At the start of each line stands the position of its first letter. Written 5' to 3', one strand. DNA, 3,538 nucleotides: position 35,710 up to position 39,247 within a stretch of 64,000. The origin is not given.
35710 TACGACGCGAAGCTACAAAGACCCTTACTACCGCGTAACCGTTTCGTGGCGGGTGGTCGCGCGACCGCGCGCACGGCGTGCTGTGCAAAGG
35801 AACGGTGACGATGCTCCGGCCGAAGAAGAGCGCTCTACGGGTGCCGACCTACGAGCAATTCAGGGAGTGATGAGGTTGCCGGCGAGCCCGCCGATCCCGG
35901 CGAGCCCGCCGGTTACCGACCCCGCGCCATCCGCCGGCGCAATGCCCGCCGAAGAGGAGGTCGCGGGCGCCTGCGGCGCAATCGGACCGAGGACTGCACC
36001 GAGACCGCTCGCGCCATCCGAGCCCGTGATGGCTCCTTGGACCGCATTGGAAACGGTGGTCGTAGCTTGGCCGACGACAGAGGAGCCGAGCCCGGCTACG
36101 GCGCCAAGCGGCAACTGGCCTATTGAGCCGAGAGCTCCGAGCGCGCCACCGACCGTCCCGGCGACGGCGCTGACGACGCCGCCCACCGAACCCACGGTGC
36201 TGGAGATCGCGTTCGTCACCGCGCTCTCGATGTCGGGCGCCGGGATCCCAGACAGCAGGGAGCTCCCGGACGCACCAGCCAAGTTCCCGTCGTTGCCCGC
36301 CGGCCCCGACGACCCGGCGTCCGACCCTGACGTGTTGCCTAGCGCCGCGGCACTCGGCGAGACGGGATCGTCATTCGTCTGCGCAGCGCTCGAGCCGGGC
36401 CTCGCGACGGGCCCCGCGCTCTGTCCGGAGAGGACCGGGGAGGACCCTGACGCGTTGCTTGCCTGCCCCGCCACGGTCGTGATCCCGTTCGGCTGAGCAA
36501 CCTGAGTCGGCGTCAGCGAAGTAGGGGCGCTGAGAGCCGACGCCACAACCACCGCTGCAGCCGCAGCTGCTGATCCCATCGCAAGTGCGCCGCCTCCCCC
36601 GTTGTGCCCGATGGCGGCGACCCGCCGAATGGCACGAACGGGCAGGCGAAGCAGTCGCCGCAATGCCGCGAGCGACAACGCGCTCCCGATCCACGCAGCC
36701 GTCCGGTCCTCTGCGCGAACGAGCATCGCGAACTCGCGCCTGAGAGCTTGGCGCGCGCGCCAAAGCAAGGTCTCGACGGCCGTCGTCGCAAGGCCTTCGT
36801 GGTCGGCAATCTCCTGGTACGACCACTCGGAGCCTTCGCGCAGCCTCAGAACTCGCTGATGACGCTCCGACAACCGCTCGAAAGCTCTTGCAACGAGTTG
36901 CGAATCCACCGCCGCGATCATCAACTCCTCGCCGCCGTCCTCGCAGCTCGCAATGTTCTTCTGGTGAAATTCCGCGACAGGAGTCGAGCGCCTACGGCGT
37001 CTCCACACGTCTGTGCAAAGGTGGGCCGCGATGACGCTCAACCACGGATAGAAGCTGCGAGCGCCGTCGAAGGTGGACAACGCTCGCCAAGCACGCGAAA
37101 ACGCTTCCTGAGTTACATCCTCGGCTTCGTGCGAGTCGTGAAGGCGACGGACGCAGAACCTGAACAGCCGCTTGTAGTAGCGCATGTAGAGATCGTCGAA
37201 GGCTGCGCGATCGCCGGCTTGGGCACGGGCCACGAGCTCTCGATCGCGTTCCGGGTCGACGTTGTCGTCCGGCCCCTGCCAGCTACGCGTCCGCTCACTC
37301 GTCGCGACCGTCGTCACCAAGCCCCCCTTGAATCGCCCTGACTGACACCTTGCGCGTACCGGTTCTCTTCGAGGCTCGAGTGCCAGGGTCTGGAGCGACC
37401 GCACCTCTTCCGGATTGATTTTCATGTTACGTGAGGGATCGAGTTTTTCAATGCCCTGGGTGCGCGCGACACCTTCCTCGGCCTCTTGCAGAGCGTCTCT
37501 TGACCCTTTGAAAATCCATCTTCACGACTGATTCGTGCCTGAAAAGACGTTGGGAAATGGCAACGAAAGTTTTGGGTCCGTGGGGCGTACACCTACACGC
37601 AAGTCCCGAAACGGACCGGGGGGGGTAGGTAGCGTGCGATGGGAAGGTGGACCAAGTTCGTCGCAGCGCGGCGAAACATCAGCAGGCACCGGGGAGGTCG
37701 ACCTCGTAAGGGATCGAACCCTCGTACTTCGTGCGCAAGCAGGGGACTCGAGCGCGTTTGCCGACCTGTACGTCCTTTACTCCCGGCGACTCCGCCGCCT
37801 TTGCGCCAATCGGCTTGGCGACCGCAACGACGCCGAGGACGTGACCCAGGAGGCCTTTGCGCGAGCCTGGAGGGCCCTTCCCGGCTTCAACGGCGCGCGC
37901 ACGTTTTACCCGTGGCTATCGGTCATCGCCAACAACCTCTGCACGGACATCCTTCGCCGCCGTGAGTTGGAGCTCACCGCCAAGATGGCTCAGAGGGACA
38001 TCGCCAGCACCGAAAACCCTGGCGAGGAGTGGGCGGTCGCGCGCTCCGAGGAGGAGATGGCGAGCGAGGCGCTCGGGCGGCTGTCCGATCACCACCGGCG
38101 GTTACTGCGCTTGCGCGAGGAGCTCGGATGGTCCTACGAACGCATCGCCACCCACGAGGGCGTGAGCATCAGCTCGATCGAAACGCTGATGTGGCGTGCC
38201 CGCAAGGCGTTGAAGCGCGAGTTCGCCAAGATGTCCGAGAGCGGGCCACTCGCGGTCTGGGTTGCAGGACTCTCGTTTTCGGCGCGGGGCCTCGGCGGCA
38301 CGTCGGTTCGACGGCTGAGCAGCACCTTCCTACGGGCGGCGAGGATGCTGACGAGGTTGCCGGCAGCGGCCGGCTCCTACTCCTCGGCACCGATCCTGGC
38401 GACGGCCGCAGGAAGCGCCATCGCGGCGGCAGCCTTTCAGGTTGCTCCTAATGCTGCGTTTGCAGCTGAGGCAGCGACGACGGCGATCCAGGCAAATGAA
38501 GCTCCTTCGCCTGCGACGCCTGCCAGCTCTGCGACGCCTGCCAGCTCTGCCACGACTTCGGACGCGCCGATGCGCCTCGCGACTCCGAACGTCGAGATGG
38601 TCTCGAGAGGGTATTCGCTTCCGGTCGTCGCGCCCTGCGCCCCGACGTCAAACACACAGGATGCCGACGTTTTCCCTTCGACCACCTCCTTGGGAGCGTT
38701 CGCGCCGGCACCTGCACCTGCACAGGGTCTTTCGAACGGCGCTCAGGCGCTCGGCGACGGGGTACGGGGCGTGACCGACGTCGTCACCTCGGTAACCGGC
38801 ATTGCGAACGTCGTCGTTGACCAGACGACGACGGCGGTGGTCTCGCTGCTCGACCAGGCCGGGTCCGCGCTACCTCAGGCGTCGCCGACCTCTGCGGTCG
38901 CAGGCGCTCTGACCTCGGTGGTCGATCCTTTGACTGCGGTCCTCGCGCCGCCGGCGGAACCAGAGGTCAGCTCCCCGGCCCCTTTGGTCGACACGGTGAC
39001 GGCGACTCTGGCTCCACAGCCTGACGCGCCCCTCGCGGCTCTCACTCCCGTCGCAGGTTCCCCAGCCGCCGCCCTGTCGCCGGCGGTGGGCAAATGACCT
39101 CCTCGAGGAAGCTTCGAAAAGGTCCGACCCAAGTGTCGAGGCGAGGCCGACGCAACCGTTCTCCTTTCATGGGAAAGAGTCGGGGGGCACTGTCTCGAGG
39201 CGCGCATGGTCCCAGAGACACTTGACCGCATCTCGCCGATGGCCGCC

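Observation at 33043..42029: Mirror-image envelope module: two divergent membrane-tethered sigma fusions, each heading an arm with one LPFTG protein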

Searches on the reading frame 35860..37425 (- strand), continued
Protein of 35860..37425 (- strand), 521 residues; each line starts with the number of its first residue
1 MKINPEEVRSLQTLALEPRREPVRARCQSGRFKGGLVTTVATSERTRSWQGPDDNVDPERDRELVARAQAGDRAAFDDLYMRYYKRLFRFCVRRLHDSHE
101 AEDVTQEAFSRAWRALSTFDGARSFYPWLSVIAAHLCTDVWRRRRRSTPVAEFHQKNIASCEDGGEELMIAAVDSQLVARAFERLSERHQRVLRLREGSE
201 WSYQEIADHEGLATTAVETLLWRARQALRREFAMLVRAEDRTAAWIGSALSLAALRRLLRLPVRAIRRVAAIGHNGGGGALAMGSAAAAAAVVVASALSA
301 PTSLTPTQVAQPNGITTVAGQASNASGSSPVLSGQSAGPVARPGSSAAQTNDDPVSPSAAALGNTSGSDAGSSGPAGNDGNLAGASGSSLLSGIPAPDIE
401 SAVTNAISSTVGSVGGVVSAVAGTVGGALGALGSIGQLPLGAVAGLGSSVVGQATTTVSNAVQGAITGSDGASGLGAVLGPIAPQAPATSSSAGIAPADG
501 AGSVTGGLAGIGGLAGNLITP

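Call 58: find_encoding_contigs(protein=P0052, flank=8000, max_places=1)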
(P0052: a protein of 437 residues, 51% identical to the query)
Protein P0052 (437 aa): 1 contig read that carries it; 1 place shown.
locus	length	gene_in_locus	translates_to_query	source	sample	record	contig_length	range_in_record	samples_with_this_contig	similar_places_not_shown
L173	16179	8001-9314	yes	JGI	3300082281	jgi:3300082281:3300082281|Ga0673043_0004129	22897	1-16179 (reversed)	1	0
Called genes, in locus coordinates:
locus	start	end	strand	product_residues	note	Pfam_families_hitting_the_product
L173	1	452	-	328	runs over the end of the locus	PF02470:MlaD, PF11887:Mce4_CUP1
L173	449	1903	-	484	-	PF02470:MlaD, PF11887:Mce4_CUP1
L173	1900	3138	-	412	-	PF02470:MlaD, PF11887:Mce4_CUP1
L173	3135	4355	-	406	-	PF02470:MlaD, PF11887:Mce4_CUP1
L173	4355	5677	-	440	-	PF02470:MlaD, PF11887:Mce4_CUP1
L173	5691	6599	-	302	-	PF02405:MlaE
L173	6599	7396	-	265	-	PF02405:MlaE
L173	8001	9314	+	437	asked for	PF07638:Sigma70_ECF (weak), PF04542:Sigma70_r2, PF08281:Sigma70_r4_2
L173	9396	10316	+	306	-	PF00005:ABC_tran, PF02463:SMC_N (faint), PF13304:AAA_21 (weak)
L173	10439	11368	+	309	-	PF10118:Metal_hydrol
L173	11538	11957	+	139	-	PF04075:F420H2_quin_red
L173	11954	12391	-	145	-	PF00293:NUDIX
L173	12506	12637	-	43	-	-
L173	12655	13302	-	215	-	PF00583:Acetyltransf_1, PF13673:Acetyltransf_10, PF13508:Acetyltransf_7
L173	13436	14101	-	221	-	PF11716:MDMPI_N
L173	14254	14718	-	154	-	PF12900:Pyridox_ox_2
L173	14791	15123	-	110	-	-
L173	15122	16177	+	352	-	?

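Call 71: predict_structure(alignment_id=A1)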
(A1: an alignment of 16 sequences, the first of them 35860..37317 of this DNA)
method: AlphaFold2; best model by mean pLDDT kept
length: 485 residues; sequences in the alignment: 16
mean_pLDDT: 54.2   pTM: 0.28
mean pLDDT of the five models: 54.2, 53.4, 53.2, 52.2, 46.0
residues with pLDDT >= 90: 47; 70-90: 101; 50-70: 65; < 50: 272
segments of 3 or more residues with pLDDT < 50: 1-14, 118-125, 239-293, 295-485
pLDDT, mean of each block of 10 residues (from residue 1): 38 54 87 90 89 88 88 84 67 85 86 51 48 64 83 92 94 96 92 83 64 58 54 53 40 39 35 34 34 36 34 36 34 37 33 36 34 35 39 38 32 30 30 30 33 29 32 36 37
secondary structure, 60 per line:
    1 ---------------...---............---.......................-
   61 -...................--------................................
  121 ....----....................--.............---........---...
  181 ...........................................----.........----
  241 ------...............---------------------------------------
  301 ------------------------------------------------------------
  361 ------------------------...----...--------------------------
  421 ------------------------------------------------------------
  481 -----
elements in order: H22-33 H37-59 H62-80 H89-124 H129-148 H151-163 H167-174 H178-223 H228-236 H247-261

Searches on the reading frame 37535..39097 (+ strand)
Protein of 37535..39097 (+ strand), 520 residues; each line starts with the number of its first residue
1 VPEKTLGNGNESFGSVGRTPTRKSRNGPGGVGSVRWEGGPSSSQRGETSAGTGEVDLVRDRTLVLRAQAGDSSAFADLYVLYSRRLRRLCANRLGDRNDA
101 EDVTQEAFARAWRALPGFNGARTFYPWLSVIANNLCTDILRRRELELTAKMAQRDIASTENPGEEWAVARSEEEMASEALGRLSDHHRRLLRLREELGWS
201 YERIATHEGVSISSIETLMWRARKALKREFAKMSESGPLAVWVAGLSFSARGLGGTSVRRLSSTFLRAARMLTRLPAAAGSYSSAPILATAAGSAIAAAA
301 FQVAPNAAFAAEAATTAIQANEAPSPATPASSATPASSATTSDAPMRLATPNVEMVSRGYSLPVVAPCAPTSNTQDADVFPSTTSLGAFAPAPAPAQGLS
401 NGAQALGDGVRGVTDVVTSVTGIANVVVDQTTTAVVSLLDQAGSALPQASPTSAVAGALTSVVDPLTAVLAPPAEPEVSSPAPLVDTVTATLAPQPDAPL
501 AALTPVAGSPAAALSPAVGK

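Call 3: search_protein_families(library=pfam, proteins=[window:37535-39097:+], max_evalue=0.01)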
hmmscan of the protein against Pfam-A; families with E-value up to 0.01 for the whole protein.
window:37535-39097:+ (520 aa): 4 families
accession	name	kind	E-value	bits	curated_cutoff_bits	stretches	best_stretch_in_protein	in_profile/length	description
PF04542.20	Sigma70_r2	-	3.7e-16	59.1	24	1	78-144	1-69/71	Sigma-70 region 2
PF08281.18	Sigma70_r4_2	-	1.7e-08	34.4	25.7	1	177-226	5-54/54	Sigma-70, region 4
PF04545.22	Sigma70_r4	-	7.9e-05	22.5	24.1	1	179-227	1-49/50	Sigma-70, region 4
PF07638.17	Sigma70_ECF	-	0.00014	22.3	21.1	1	66-230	10-183/185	ECF sigma factor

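Call 4: search_protein_families(library=ncbifam, proteins=[window:37535-39097:+], max_evalue=0.01)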
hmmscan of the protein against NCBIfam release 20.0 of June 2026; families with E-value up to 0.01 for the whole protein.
window:37535-39097:+ (520 aa): 89 families (the best 25 are shown)
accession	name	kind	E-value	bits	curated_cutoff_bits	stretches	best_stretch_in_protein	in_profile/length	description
NF004113.0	PRK05602.1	equivalog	3.7e-26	92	208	1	50-235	22-206/211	RNA polymerase sigma factor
TIGR02937.1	sigma70-ECF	superfamily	3.8e-24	85.2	42.9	1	74-229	2-164/165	sigma-70 family RNA polymerase sigma factor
TIGR02939.1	RpoE_Sigma70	equivalog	1e-22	81.1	236.15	1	59-231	6-187/190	RNA polymerase sigma factor RpoE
TIGR02985.1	Sig70_bacteroi1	subfamily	1.8e-22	80.3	126.4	1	74-229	2-161/162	RNA polymerase sigma-70 factor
NF058625.1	sigma_PG0214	equivalog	3e-22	79.1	130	1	73-236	4-167/170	GFO_1088 family ECF-type sigma factor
NF008888.0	PRK11922.1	equivalog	5.9e-22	78.4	204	1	56-232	13-198/231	RNA polymerase sigma factor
NF009171.0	PRK12518.1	equivalog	1.4e-21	77.1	208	1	58-230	12-184/191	RNA polymerase sigma factor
NF007223.0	PRK09641.1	equivalog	1.5e-21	77.1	209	1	63-231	8-185/187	RNA polymerase sigma factor SigW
TIGR02989.1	Sig-70_gvs1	subfamily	1.1e-20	74.2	124.55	1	74-227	2-155/158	RNA polymerase sigma-70 factor, Rhodopirellula/Verrucomicrobium family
TIGR02952.1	Sig70_famx2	equivalog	1.5e-20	73.8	206.45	1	64-229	2-169/170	ECF subfamily RNA polymerase sigma factor, BldN family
NF009166.1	PRK12513.1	equivalog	5.3e-20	71.9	206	1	58-234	7-190/193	RNA polymerase sigma factor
TIGR02948.1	SigW_bacill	equivalog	6.2e-20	72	243.1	1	62-231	7-185/187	RNA polymerase sigma factor SigW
NF009176.0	PRK12524.1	equivalog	1.1e-19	70.9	264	1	54-231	7-185/196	RNA polymerase sigma factor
NF007216.0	PRK09638.1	equivalog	1e-17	64.5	194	1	60-232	5-176/180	RNA polymerase sigma factor SigY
NF006089.0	PRK08241.1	subfamily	1.6e-17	63.6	240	2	65-148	14-97/343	RNA polymerase subunit sigma-70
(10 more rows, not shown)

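Call 21: find_homologous_proteins(query=window:37634-39097:+, max_evalue=1e-20)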
Query window:37634-39097:+ (487 aa): 121 proteins with E <= 1e-20 among 8000 candidates; the best 120 are listed.
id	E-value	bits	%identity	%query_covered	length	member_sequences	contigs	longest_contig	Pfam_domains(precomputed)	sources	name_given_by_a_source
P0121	2.2e-83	299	62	49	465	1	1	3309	PF07638.18,PF04542.21,PF08281.19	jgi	-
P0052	2.7e-69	253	52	46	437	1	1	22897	PF07638.18,PF04542.21,PF08281.19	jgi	jgi:RNA polymerase sigma-70 factor, ECF subfamily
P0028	7.6e-65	238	54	45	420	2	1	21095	PF07638.18,PF04542.21,PF08281.19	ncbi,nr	ncbi:MAG TPA: RNA polymerase sigma factor [Acidimicrobiales bacterium]|nr:RNA polymerase sigma facto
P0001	1.6e-63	234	57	37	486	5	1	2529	PF07638.18,PF04545.23,PF04542.21,PF08281.19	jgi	-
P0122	2.2e-63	233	49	54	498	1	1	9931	PF07638.18,PF04545.23,PF04542.21,PF08281.19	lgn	-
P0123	1.6e-61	227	55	36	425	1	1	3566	PF07638.18,PF04545.23,PF04542.21,PF08281.19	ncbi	-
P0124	2.2e-61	227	48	53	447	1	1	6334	PF07638.18,PF04545.23,PF04542.21,PF08281.19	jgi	jgi:RNA polymerase sigma-70 factor (ECF subfamily)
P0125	5.5e-61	225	51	47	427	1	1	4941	PF07638.18,PF04545.23,PF04542.21,PF08281.19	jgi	jgi:RNA polymerase sigma-70 factor (ECF subfamily)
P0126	1.6e-59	221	50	47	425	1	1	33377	PF07638.18,PF04545.23,PF04542.21,PF08281.19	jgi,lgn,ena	-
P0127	8.6e-59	218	57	39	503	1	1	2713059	PF07638.18,PF04545.23,PF04542.21,PF08281.19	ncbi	-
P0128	7.2e-58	215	55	38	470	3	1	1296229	PF04545.23,PF04542.21,PF08281.19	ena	-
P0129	7.6e-58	215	37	84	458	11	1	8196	PF07638.18,PF04545.23,PF04542.21,PF08281.19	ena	-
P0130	1.3e-57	214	56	36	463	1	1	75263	PF04545.23,PF04542.21,PF08281.19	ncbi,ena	-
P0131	1.4e-57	214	49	45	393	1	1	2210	PF07638.18,PF04545.23,PF04542.21,PF08281.19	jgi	jgi:RNA polymerase sigma-70 factor (ECF subfamily)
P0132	1.9e-57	214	52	44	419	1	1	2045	PF07638.18,PF04545.23,PF04542.21,PF08281.19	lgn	-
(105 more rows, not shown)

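Call 23: find_encoding_contigs(protein=P0121, flank=10000, max_places=3)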
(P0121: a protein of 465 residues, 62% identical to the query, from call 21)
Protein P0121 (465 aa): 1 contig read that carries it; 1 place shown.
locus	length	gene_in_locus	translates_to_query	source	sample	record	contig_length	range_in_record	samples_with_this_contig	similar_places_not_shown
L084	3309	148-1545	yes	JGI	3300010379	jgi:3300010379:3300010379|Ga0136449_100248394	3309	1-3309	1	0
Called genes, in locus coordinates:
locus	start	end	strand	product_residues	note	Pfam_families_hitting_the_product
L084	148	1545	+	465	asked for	PF07638:Sigma70_ECF (weak), PF04542:Sigma70_r2, PF08281:Sigma70_r4_2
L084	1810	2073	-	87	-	-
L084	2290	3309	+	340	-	?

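Call 59: find_encoding_contigs(protein=P0122, flank=8000, max_places=1)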
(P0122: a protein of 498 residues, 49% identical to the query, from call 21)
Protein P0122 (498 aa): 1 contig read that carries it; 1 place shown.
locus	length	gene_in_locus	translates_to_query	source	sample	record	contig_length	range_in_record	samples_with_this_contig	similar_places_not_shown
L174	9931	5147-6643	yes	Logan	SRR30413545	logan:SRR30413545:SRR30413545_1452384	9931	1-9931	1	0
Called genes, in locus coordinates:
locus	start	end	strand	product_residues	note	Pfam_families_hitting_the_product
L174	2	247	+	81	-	?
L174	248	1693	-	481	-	PF00370:FGGY_N, PF02782:FGGY_C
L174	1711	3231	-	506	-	PF01565:FAD_binding_4, PF02913:FAD-oxidase_C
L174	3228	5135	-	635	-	PF00890:FAD_binding_2 (faint), PF01266:DAO, PF12831:FAD_oxidored (weak), PF16901:DAO_C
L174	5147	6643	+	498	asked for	PF07638:Sigma70_ECF, PF04542:Sigma70_r2, PF08281:Sigma70_r4_2, PF04545:Sigma70_r4 (weak)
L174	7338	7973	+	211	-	PF00196:GerE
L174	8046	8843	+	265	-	PF00196:GerE, PF08281:Sigma70_r4_2 (weak)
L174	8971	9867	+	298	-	-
